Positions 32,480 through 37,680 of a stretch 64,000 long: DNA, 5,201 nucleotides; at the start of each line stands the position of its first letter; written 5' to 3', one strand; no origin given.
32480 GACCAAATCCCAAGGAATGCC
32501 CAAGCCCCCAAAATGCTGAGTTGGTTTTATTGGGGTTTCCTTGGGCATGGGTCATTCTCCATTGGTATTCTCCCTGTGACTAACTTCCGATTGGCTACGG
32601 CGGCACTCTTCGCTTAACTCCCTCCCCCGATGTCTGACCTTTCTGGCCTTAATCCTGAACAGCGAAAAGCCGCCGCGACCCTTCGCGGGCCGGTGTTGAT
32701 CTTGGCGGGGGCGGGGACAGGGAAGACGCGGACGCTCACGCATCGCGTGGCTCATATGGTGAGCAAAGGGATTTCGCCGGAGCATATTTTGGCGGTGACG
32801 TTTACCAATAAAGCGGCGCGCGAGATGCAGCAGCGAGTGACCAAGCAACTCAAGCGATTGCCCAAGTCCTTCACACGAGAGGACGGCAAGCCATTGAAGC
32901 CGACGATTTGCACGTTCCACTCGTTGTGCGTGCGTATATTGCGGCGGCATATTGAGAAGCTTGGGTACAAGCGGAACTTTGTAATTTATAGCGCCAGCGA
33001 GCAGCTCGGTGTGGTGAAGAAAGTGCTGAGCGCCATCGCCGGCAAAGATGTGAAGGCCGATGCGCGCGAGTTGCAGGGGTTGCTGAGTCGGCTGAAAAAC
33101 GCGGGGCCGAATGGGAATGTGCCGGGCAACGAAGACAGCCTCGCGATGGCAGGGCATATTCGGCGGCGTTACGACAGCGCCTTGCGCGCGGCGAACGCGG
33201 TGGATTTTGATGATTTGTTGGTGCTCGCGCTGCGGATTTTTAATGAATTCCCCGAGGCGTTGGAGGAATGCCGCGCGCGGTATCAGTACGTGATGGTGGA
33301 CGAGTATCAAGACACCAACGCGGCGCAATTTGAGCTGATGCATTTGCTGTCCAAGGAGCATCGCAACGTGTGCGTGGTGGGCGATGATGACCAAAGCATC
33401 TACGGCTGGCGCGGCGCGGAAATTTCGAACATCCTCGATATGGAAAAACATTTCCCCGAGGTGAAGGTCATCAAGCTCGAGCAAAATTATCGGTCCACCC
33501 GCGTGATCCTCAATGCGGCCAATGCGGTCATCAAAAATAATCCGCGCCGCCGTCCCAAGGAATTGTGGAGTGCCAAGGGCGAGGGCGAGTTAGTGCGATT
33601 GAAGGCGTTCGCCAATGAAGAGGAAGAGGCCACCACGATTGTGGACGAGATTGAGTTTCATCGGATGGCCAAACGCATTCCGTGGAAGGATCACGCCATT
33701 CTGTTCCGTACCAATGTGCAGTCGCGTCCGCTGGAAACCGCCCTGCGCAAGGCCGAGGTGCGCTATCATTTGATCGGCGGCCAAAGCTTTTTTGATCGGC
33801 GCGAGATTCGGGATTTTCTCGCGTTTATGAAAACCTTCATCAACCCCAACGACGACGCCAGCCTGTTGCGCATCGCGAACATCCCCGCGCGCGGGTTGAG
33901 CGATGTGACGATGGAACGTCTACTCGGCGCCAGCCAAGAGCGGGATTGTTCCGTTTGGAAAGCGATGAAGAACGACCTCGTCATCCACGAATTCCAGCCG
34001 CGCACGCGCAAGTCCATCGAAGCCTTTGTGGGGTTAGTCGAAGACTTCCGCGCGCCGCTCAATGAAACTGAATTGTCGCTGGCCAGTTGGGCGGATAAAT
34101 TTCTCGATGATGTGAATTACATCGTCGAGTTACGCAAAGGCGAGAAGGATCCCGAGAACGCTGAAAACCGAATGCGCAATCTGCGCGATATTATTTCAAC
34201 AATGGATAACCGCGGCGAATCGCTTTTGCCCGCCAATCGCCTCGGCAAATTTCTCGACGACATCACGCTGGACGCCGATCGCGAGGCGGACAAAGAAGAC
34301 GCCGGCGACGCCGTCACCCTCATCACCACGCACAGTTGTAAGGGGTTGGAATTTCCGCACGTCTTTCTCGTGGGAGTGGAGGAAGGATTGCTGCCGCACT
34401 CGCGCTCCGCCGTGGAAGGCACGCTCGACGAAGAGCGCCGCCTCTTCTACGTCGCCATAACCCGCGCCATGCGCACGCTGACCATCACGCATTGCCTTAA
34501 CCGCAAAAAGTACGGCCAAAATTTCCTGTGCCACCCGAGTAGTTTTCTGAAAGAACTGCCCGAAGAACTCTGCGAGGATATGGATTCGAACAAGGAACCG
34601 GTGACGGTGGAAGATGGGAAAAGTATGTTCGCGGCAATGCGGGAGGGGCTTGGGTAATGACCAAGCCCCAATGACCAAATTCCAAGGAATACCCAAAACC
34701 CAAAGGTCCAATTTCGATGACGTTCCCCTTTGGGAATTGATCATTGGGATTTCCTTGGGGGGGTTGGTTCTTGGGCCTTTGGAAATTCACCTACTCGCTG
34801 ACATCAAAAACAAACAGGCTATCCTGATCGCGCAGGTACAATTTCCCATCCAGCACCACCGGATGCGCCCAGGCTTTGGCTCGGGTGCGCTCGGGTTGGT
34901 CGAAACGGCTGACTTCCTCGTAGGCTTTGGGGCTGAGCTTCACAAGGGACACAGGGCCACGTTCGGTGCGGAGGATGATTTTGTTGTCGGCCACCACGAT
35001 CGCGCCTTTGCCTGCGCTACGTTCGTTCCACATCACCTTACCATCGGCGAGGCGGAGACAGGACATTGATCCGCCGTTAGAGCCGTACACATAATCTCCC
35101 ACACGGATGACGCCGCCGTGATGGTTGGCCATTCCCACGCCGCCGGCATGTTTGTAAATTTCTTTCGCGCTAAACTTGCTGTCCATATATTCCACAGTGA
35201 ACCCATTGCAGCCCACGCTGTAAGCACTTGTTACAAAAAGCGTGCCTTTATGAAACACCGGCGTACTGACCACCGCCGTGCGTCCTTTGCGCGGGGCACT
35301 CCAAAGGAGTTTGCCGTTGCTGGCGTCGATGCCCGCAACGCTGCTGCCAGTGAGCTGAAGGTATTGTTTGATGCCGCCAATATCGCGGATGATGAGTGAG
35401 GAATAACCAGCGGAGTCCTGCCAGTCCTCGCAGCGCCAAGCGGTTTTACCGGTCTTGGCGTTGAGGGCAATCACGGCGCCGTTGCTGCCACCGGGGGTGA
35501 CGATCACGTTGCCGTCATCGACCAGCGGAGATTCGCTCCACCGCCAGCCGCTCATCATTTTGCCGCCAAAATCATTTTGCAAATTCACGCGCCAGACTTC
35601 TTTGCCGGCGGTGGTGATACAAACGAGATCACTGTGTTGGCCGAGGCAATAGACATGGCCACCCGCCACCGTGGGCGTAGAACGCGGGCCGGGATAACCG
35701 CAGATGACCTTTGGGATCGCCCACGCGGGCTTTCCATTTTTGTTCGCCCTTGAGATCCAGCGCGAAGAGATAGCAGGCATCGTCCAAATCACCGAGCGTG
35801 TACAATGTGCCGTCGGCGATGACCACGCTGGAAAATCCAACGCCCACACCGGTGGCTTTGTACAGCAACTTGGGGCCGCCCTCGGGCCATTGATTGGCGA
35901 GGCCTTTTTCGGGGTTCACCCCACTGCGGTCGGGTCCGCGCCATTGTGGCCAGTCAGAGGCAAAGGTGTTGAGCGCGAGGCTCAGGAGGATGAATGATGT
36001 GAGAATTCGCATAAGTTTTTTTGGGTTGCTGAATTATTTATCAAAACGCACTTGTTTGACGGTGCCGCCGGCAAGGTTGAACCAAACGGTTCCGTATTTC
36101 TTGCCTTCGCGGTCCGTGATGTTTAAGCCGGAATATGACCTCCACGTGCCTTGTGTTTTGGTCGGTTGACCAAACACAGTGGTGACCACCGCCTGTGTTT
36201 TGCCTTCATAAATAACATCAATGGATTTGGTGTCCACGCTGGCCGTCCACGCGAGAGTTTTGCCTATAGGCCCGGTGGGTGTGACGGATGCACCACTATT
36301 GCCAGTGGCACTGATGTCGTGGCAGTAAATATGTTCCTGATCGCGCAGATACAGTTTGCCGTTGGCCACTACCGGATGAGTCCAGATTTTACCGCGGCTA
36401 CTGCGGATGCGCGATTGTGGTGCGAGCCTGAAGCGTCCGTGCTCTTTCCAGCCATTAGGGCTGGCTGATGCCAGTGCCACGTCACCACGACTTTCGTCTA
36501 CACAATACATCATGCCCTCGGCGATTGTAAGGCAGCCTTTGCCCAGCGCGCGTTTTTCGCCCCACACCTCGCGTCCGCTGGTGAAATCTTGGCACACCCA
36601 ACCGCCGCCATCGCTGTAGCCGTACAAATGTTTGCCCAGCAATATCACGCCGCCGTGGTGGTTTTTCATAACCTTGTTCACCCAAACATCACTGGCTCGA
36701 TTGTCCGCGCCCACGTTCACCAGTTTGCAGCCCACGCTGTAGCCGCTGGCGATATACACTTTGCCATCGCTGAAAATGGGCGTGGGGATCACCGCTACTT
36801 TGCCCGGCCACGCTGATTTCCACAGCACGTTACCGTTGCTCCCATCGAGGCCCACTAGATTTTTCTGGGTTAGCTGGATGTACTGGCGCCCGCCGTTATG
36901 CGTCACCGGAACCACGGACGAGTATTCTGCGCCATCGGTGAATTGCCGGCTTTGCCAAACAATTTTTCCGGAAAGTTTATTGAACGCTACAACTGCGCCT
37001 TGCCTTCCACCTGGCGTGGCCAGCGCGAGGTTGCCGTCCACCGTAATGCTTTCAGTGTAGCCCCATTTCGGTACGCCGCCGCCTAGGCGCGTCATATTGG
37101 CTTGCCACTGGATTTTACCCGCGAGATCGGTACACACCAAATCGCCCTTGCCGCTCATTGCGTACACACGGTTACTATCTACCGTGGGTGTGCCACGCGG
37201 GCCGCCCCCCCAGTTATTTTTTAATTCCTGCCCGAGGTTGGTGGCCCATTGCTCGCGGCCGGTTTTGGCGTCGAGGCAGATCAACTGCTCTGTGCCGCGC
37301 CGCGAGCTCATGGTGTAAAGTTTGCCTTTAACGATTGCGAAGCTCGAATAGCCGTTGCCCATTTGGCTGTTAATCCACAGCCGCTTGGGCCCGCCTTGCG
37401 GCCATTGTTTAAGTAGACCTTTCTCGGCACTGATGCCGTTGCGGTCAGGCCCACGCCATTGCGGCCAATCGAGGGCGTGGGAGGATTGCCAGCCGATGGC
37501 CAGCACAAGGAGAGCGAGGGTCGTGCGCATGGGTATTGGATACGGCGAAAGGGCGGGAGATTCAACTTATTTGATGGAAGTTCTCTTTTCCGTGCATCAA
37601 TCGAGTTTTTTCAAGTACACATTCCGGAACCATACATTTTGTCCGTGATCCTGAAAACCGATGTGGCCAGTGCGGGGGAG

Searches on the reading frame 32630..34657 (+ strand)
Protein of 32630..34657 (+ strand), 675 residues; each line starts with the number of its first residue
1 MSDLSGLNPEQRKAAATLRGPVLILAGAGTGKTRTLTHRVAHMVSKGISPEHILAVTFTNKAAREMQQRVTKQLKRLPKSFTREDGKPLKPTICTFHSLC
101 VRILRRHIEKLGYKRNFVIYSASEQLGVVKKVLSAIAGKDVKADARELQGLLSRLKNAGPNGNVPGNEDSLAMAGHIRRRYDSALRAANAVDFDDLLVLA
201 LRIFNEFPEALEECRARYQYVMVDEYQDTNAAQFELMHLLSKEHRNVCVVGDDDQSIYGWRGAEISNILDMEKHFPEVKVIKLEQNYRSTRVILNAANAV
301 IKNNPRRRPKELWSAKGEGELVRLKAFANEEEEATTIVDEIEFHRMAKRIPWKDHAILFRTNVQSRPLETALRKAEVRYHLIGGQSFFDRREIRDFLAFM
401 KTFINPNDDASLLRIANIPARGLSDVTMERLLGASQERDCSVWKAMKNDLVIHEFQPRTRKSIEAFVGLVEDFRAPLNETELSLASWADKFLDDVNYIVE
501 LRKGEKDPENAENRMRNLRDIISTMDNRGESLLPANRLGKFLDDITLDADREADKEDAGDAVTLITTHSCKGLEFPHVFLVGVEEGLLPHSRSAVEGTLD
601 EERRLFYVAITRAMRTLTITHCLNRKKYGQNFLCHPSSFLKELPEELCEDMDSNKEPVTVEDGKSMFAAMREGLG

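Call 46: search_protein_families(library=pfam, proteins=[window:32630-34657:+], max_evalue=0.00001)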
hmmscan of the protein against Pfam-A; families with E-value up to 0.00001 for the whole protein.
window:32630-34657:+ (675 aa): 6 families
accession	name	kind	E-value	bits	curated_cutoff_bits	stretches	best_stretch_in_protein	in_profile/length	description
PF00580.27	UvrD-helicase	-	8.2e-87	291.7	23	1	7-276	1-271/271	UvrD/REP helicase N-terminal domain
PF13361.12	UvrD_C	-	3.8e-71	240.8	25.6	1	281-622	1-348/350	UvrD-like helicase C-terminal domain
PF13245.12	AAA_19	-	1.1e-24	87.5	25.1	1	11-259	1-132/134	AAA domain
PF01443.25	Viral_helicase1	-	1.5e-11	45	21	0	543-619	160-226/228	Viral superfamily 1 RNA helicase core domain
PF13604.12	AAA_30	-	2.4e-09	37.7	27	0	7-71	2-67/191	AAA domain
PF13538.12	UvrD_C_2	-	1.1e-08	35.3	27.4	1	562-619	2-51/52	UvrD-like helicase C-terminal domain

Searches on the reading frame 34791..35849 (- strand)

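Call 46: search_protein_families(library=pfam, proteins=[window:34791-35849:-], max_evalue=0.00001)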
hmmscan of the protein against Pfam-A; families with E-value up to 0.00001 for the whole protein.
window:34791-35849:- (352 aa): 2 families
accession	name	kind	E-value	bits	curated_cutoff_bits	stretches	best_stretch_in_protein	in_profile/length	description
PF13360.13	PQQ_2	-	7.9e-29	101.4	27.6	1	36-275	9-232/233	Outer membrane protein assembly factor BamB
PF13570.13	Beta-prop_ACSF4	-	7.5e-08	32.6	133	0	58-208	8-152/329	Beta-alanine-activating enzyme, beta-propeller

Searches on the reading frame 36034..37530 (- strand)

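Call 46: search_protein_families(library=pfam, proteins=[window:36034-37530:-], max_evalue=0.00001)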
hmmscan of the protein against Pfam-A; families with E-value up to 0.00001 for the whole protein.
window:36034-37530:- (498 aa): 2 families
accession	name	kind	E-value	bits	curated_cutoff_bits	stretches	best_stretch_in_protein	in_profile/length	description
PF13360.13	PQQ_2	-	8.6e-29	101.3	27.6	1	83-323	5-231/233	Outer membrane protein assembly factor BamB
PF13570.13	Beta-prop_ACSF4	-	1.6e-09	38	133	0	82-252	72-223/329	Beta-alanine-activating enzyme, beta-propeller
